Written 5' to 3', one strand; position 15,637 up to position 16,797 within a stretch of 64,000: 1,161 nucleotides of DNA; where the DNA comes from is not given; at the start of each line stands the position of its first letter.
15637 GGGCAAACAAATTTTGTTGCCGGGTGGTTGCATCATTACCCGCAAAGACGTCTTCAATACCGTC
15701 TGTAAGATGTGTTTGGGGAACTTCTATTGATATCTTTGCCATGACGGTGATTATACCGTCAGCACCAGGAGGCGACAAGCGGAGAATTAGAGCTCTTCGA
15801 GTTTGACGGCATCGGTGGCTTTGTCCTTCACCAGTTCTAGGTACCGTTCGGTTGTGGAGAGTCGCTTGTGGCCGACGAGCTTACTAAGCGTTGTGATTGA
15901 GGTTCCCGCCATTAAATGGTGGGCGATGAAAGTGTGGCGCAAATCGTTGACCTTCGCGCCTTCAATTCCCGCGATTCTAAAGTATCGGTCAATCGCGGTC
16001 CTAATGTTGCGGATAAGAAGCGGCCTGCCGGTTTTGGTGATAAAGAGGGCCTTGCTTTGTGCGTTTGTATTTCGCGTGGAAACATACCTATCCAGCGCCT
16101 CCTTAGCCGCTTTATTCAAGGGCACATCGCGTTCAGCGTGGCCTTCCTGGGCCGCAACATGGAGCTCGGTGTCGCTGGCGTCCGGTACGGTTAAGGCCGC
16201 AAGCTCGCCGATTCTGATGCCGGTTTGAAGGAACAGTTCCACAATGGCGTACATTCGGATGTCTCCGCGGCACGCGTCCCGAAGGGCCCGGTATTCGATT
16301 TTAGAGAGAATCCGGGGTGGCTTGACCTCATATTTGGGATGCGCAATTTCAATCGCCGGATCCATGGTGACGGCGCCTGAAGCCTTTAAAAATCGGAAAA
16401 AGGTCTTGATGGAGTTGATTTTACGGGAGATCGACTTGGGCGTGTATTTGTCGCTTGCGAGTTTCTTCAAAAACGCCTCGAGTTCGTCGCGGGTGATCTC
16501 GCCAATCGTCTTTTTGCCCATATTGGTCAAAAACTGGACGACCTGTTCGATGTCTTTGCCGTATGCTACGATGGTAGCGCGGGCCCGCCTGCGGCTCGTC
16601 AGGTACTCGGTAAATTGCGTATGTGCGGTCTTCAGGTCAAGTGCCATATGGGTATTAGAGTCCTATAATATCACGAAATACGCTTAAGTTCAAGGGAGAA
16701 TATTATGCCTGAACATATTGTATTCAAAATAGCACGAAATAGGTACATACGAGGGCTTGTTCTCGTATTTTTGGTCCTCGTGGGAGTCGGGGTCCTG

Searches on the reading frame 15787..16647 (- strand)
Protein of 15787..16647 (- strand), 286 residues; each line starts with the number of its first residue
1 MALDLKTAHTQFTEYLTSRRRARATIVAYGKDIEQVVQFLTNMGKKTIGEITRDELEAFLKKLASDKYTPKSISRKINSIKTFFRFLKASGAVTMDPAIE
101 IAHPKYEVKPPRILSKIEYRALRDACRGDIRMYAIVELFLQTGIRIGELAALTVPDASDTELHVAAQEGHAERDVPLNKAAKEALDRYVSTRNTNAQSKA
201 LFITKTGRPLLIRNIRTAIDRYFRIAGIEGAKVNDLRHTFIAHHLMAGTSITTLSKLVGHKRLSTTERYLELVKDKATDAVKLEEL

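Call 41: search_protein_families(library=pfam, proteins=[window:15787-16647:-], max_evalue=0.001)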
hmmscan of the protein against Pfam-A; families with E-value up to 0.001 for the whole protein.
window:15787-16647:- (286 aa): 3 families
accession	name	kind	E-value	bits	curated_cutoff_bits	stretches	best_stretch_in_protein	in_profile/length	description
PF00589.27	Phage_integrase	-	3.4e-27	95.7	27.1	1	114-272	3-168/172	Phage integrase family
PF02899.23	Phage_int_SAM_1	-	1.8e-16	60.6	22.3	1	11-90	3-82/83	Phage integrase, N-terminal SAM-like domain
PF13495.12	Phage_int_SAM_4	-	1.7e-11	44.8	27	1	11-85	4-76/85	Phage integrase, N-terminal SAM-like domain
